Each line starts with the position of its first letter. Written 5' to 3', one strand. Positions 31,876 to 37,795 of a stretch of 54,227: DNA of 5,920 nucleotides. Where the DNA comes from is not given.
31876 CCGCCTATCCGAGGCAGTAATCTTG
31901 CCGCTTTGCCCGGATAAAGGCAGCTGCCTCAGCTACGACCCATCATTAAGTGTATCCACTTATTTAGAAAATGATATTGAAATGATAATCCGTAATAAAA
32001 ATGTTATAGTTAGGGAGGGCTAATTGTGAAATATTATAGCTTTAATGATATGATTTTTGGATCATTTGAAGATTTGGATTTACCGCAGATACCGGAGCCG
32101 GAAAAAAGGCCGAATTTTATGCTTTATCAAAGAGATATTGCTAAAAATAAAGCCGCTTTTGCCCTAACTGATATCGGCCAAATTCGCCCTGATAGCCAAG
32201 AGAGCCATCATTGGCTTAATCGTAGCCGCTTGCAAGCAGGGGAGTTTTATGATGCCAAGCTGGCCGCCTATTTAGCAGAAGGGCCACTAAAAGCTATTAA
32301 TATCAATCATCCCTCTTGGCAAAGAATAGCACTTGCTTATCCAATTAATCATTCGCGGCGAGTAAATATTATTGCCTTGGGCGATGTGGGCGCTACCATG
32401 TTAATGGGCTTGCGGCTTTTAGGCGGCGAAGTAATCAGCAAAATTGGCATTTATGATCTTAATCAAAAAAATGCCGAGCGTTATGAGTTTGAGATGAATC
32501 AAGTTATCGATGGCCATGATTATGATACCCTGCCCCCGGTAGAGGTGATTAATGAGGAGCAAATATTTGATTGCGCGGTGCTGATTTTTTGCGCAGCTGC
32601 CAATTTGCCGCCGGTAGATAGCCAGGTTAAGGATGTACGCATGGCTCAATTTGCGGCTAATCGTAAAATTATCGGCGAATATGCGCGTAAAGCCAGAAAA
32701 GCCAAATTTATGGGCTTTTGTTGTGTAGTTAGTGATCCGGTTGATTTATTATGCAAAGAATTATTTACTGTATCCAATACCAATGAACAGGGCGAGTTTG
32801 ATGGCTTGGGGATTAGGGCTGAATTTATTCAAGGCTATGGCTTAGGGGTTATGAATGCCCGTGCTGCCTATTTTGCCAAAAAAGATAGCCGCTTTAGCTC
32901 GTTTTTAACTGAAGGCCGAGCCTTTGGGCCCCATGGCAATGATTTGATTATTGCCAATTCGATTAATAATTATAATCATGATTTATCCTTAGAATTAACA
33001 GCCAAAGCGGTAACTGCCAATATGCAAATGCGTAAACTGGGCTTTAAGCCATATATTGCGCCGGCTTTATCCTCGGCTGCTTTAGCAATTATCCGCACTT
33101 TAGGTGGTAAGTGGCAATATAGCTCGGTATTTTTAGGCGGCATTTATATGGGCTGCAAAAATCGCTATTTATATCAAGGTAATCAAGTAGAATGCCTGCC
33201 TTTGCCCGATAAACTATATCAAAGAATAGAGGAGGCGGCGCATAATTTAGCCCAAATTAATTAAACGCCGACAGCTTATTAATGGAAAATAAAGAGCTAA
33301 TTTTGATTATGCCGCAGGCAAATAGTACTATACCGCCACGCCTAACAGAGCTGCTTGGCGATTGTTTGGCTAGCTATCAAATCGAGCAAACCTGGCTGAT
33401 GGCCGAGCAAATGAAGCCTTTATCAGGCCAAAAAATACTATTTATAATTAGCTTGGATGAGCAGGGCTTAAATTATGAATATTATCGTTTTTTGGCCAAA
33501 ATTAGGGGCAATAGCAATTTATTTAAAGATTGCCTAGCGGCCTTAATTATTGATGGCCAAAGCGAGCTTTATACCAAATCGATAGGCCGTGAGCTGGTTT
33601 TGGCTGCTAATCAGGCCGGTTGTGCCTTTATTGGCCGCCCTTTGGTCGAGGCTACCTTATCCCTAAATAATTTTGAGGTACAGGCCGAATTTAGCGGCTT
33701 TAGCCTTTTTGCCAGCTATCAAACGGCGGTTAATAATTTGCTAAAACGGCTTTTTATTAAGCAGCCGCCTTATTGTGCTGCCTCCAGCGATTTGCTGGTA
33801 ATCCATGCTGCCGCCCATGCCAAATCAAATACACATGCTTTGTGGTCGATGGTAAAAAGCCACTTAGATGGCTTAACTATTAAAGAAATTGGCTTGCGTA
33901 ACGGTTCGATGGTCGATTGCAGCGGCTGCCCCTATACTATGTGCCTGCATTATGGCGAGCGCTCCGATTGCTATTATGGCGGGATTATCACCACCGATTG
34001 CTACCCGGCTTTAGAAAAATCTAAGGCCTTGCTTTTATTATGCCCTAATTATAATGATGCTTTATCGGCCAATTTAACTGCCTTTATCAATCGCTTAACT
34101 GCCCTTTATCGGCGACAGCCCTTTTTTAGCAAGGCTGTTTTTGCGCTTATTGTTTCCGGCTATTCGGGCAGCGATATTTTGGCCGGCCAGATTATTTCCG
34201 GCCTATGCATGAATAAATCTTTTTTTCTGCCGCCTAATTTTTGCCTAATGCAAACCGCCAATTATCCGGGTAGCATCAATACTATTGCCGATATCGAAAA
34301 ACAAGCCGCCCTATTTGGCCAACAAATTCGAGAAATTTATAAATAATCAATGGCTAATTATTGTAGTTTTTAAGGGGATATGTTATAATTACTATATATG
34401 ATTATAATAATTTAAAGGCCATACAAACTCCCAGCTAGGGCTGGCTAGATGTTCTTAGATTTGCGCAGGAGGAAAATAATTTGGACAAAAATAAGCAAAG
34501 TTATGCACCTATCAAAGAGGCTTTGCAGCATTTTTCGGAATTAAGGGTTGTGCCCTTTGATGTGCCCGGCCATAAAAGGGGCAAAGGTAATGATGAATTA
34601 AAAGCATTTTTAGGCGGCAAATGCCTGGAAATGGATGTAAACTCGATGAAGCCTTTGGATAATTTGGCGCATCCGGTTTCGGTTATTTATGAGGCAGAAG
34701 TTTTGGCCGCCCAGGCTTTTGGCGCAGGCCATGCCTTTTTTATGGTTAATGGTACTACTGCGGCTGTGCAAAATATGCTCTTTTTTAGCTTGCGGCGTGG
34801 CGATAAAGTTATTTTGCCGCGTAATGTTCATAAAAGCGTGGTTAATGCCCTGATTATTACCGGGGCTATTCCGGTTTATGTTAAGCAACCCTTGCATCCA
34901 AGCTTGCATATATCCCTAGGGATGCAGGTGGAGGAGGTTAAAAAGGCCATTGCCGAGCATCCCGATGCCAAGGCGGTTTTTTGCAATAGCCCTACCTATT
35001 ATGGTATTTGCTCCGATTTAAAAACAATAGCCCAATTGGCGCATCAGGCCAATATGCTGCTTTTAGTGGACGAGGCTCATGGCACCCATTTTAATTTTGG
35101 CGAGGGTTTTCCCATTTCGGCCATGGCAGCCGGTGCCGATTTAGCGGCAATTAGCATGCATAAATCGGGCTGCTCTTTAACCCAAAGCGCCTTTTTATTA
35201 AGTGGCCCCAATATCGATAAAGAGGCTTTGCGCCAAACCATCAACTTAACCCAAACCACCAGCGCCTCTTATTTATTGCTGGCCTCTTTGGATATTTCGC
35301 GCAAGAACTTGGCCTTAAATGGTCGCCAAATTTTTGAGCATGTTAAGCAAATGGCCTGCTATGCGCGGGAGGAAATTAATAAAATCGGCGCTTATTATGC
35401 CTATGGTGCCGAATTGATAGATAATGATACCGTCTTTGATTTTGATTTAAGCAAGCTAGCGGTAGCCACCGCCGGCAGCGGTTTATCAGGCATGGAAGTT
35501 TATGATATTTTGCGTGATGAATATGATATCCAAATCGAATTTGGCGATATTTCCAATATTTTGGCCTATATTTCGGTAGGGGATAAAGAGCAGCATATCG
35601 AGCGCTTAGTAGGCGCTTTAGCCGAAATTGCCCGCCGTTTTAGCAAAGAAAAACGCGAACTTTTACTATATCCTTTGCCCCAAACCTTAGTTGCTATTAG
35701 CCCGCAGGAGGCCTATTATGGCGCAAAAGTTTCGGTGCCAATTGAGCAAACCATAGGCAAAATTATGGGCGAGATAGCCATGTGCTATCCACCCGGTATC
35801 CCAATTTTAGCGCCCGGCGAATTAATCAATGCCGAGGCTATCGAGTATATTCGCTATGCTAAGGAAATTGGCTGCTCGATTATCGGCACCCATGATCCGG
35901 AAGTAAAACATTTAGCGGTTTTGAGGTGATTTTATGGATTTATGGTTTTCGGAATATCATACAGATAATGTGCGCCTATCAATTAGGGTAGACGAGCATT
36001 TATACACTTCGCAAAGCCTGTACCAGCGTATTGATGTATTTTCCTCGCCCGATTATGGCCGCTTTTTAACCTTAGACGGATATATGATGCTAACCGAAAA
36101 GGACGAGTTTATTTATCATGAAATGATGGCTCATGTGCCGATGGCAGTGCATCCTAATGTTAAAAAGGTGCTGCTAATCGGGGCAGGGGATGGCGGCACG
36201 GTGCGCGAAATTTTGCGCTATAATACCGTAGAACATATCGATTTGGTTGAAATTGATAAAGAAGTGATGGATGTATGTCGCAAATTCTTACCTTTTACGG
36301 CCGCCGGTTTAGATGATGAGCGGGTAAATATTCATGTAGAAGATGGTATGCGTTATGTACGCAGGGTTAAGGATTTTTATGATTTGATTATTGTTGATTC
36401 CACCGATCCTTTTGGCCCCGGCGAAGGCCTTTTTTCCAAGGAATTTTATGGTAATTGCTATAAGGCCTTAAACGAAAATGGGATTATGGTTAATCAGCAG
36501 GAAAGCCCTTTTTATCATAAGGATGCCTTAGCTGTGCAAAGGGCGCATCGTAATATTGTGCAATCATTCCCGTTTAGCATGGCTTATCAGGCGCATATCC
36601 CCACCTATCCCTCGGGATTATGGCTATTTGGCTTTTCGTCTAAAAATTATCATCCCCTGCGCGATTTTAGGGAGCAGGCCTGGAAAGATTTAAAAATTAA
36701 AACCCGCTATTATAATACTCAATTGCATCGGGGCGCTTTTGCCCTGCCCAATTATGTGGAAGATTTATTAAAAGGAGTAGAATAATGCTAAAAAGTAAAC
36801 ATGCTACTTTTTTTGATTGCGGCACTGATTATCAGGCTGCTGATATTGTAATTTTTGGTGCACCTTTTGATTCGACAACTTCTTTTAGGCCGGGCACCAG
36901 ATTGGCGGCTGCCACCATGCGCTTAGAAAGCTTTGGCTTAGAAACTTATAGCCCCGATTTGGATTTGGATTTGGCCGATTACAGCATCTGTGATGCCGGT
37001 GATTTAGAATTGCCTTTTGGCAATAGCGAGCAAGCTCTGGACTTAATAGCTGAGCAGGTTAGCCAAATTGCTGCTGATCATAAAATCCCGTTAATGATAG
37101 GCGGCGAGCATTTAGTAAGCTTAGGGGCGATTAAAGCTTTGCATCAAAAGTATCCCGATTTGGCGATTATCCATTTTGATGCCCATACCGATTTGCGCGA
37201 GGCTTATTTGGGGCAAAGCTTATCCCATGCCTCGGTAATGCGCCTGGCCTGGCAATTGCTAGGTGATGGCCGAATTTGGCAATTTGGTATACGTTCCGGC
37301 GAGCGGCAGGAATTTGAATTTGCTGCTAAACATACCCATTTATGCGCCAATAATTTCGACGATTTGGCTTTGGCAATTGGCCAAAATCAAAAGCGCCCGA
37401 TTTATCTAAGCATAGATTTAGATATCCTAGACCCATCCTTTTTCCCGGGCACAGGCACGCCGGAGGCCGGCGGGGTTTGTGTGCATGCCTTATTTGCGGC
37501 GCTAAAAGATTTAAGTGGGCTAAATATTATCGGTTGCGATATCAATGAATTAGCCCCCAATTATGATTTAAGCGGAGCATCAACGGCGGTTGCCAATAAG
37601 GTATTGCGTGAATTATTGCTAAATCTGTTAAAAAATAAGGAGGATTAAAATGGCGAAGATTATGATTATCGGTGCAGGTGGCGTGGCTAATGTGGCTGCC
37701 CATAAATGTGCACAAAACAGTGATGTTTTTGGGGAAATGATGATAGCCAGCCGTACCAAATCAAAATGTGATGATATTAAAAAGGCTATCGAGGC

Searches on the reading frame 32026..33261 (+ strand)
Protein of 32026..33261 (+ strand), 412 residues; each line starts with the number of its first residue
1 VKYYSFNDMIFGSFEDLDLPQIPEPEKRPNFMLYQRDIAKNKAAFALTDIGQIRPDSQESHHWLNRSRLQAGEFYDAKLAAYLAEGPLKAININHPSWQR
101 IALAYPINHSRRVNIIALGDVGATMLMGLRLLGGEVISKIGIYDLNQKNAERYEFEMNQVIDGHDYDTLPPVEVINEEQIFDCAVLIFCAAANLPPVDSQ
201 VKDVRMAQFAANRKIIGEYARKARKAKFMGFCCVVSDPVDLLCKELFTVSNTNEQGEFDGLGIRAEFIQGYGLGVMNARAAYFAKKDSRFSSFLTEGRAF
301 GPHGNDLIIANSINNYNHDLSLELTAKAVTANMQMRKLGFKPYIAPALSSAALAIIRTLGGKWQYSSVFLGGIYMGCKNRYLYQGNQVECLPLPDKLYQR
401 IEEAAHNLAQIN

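Call 7: search_protein_families(library=pfam, proteins=[window:32026-33261:+], max_evalue=0.001)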
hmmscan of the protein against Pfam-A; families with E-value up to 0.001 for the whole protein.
window:32026-33261:+ (412 aa): 1 family
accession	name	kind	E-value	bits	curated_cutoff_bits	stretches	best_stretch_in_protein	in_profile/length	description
PF00056.29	Ldh_1_N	-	1.1e-05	26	27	1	112-254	2-136/141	lactate/malate dehydrogenase, NAD binding domain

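Call 19: search_protein_families(library=ncbifam, proteins=[window:32026-33261:+], max_evalue=0.1)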
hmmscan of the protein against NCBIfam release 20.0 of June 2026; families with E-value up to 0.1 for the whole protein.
window:32026-33261:+ (412 aa): 4 families
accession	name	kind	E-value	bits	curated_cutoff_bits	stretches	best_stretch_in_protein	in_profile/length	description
TIGR01771.1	L-LDH-NAD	equivalog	4.5e-06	26.2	303.55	1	115-253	1-130/299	L-lactate dehydrogenase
NF000824.0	PRK00066.1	subfamily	3.6e-05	23.2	339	1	109-250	5-137/316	L-lactate dehydrogenase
TIGR03944.1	dehyd_SbnB_fam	equivalog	0.00071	18.7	326.9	1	108-199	130-216/327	2,3-diaminopropionate biosynthesis protein SbnB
NF004863.0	PRK06223.1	subfamily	0.00075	18.7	283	1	111-255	4-139/313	malate dehydrogenase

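Call 41: find_homologous_proteins(query=window:32026-33261:+, max_evalue=0.001)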
Query window:32026-33261:+ (412 aa): 5889 proteins with E <= 0.001 among 8000 candidates; the best 120 are listed.
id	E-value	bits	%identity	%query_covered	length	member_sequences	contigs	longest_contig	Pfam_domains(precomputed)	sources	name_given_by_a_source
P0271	1.4e-279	945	100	100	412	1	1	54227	PF00056.30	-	-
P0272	5.7e-252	854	89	100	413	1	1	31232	PF00056.30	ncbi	-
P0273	8.1e-132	458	53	100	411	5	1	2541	-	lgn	-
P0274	2.7e-131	456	54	100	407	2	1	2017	-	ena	-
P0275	4.1e-130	453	53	100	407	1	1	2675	-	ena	-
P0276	7.8e-130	452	52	100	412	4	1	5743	-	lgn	-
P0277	9.5e-130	451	52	100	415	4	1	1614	-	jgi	-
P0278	2.5e-129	450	52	100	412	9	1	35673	-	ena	-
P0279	9.9e-129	448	51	100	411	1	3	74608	-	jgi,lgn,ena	-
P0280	2.7e-128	447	52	99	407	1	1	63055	-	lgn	-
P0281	3.7e-128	446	53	100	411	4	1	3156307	-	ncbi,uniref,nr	ncbi:lactate dehydrogenase [Oscillibacter sp. MSJ-2]|uniref:Lactate dehydrogenase n=1 Tax=Dysosmobac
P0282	5.2e-128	446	51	100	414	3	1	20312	-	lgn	-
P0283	1.2e-127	444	51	100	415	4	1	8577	-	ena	-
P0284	1.2e-127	444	52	100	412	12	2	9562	-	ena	-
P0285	6.2e-127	442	54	97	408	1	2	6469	-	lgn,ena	-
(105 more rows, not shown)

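Call 44: search_solved_structures(query=A4, max_evalue=1, show_alignments=1)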
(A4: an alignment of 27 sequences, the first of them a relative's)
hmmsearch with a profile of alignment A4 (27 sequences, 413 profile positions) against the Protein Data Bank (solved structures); distinct sequences matched with E-value up to 1: 24.
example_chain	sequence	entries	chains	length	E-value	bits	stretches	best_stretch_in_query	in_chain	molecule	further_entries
4m1q_A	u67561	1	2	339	0.00044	22.5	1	103-251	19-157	L-lactate dehydrogenase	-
3d0o_A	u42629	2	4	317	0.0035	19.6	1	111-251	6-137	L-lactate dehydrogenase 1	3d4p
4q3n_A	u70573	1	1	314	0.0046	19.2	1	200-252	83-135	MGS-M5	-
3h3j_A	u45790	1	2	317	0.0067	18.6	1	111-251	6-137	L-lactate dehydrogenase 1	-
9dq7_P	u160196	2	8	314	0.01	18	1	111-249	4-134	L-lactate dehydrogenase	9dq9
4lmr_A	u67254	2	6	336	0.017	17.3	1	106-251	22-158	L-lactate dehydrogenase 1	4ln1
1hyh_A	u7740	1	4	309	0.064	15.4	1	112-244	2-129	L-2-HYDROXYISOCAPROATE DEHYDROGENASE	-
3wsv_A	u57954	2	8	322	0.079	15.1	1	203-251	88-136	L-lactate dehydrogenase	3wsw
2x0i_A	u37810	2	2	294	0.085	15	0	212-410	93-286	MALATE DEHYDROGENASE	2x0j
1ldn_A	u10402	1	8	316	0.11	14.6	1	109-251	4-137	L-LACTATE DEHYDROGENASE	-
1ldb_A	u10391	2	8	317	0.11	14.6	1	109-251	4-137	APO-L-LACTATE DEHYDROGENASE | L-LACTATE DEHYDROGENASE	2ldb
6h9s_A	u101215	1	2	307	0.13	14.4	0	332-408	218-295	L-lactate dehydrogenase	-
2zqy_A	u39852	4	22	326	0.13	14.3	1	108-251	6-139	L-lactate dehydrogenase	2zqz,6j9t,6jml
8q3v_D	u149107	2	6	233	0.14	14.3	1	102-143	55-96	Tetrahydromethanopterin S-methyltransferase subunit D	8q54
6j9s_A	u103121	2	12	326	0.14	14.2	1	108-251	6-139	L-lactate dehydrogenase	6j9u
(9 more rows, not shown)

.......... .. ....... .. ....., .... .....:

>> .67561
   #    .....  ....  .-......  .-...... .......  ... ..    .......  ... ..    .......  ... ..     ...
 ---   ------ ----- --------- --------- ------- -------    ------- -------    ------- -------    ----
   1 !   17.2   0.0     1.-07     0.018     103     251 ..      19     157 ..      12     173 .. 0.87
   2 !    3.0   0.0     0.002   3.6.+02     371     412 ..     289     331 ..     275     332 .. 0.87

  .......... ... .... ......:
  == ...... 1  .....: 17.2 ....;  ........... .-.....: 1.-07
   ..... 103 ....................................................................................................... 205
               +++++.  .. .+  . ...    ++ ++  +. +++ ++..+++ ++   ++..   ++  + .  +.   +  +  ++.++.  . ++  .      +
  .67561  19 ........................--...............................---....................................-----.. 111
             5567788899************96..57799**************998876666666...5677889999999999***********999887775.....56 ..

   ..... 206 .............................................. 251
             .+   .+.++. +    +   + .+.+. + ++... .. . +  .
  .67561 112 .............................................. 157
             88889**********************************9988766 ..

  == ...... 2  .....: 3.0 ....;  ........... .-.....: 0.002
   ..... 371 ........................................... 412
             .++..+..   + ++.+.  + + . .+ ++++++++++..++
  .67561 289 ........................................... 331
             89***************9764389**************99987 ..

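Call 59: search_protein_families(library=padloc, proteins=[window:32026-33261:+], max_evalue=0.01)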
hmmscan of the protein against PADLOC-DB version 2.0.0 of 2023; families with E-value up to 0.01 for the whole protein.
window:32026-33261:+ (412 aa): 0 families

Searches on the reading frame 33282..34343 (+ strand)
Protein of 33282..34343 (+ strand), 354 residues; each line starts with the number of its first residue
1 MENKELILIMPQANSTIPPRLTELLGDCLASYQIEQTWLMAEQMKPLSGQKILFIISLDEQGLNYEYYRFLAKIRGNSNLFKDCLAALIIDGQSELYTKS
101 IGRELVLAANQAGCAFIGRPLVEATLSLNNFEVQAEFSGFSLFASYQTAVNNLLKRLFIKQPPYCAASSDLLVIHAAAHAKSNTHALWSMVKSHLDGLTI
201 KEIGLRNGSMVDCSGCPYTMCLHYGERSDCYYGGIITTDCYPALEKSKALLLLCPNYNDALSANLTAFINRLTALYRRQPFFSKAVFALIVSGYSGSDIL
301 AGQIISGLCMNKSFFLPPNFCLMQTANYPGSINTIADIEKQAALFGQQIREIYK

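Call 7: search_protein_families(library=pfam, proteins=[window:33282-34343:+], max_evalue=0.001)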
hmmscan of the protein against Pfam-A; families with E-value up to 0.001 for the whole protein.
window:33282-34343:+ (354 aa): 1 family
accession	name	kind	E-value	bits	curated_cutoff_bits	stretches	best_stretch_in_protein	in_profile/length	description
PF03358.20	FMN_red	-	1.9e-13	50.7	24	1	171-320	3-144/152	NADPH-dependent FMN reductase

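Call 19: search_protein_families(library=ncbifam, proteins=[window:33282-34343:+], max_evalue=0.1)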
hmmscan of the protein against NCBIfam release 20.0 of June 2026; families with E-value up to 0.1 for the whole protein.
window:33282-34343:+ (354 aa): 0 families

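Call 56: search_solved_structures(query=A6, max_evalue=1, show_alignments=2)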
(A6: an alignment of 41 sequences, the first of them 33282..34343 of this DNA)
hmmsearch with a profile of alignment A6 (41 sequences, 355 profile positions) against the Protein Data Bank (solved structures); distinct sequences matched with E-value up to 1: 5.
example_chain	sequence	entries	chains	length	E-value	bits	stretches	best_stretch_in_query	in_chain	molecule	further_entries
3gfr_A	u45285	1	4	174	0.062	15.3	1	239-349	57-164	FMN-dependent NADPH-azoreductase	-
3gfs_A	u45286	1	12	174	0.42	12.6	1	239-347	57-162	FMN-dependent NADPH-azoreductase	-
1nni_1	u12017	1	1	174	0.61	12.1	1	239-300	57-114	hypothetical protein yhda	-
2gsw_A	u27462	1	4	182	0.64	12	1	239-300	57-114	yhdA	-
3gfq_A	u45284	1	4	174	0.72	11.8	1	239-298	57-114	FMN-dependent NADPH-azoreductase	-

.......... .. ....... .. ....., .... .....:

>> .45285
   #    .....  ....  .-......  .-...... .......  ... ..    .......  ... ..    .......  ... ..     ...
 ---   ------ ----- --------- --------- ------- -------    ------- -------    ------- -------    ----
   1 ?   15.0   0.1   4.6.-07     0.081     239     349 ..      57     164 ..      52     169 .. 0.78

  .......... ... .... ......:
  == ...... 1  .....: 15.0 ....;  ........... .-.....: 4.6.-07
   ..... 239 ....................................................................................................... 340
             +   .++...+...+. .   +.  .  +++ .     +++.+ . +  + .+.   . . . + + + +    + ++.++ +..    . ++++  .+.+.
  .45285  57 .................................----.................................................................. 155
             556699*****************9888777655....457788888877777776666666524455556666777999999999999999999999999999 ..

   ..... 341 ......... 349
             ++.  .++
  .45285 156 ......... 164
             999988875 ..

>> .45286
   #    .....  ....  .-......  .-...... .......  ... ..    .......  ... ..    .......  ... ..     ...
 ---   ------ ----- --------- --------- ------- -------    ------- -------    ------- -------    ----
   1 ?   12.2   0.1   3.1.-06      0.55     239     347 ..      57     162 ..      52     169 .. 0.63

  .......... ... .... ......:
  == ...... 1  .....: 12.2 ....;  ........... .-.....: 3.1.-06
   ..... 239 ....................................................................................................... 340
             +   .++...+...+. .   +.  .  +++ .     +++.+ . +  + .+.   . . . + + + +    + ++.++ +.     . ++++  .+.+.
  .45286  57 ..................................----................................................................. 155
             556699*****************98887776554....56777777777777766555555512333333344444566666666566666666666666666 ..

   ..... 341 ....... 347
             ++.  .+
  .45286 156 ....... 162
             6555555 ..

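Call 59: search_protein_families(library=padloc, proteins=[window:33282-34343:+], max_evalue=0.01)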
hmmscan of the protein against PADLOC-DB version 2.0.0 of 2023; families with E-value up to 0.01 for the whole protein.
window:33282-34343:+ (354 aa): 0 families

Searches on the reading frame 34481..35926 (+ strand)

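Call 7: search_protein_families(library=pfam, proteins=[window:34481-35926:+], max_evalue=0.001)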
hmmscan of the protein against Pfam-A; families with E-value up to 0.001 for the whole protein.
window:34481-35926:+ (482 aa): 7 families
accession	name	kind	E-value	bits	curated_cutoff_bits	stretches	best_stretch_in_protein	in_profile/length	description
PF01276.26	OKR_DC_1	-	2.6e-67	227.8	27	1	10-321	2-339/417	Orn/Lys/Arg decarboxylase, major domain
PF01041.23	DegT_DnrJ_EryC1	-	1.1e-11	45.1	19.8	1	76-203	33-151/360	DegT/DnrJ/EryC1/StrS aminotransferase family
PF00155.27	Aminotran_1_2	-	3.5e-10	40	19.7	1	71-302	46-293/361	Aminotransferase class I and II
PF03711.20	OKR_DC_1_C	-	5.4e-09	36.9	24.2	1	405-464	48-114/132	Orn/Lys/Arg decarboxylase, C-terminal domain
PF00266.25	Aminotran_5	-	9.1e-08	31.9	21.5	1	89-228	67-201/371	Aminotransferase class-V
PF01053.26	Cys_Met_Meta_PP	-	3.9e-07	29.4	27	1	82-226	66-196/381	Cys/Met metabolism PLP-dependent enzyme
PF01212.27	Beta_elim_lyase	-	9e-06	25.6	27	1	70-236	35-207/288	Beta-eliminating lyase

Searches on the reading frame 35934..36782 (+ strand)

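Call 7: search_protein_families(library=pfam, proteins=[window:35934-36782:+], max_evalue=0.001)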
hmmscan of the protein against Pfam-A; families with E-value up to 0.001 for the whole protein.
window:35934-36782:+ (283 aa): 2 families
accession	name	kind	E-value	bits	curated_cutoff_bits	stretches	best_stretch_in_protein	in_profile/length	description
PF01564.23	Spermine_synth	-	1.7e-64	217.2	22.9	1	58-238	1-179/186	Spermine/spermidine synthase domain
PF17284.7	Spermine_synt_N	-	2.5e-17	62.9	22.1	1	3-55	1-53/53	Spermidine synthase tetramerisation domain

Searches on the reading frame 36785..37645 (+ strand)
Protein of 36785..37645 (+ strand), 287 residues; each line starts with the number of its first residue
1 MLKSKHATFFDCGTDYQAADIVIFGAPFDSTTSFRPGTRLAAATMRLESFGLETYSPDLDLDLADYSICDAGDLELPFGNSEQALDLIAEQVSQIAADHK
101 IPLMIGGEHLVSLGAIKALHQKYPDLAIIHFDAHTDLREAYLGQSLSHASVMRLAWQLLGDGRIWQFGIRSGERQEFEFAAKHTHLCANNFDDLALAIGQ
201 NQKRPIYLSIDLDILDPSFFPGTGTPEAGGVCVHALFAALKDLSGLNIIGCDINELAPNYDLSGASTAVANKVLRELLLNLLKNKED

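Call 7: search_protein_families(library=pfam, proteins=[window:36785-37645:+], max_evalue=0.001)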
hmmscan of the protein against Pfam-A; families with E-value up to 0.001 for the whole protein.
window:36785-37645:+ (287 aa): 1 family
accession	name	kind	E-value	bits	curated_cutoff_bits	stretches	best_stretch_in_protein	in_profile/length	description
PF00491.26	Arginase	-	1.1e-76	258.5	22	1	19-278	1-278/280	Arginase family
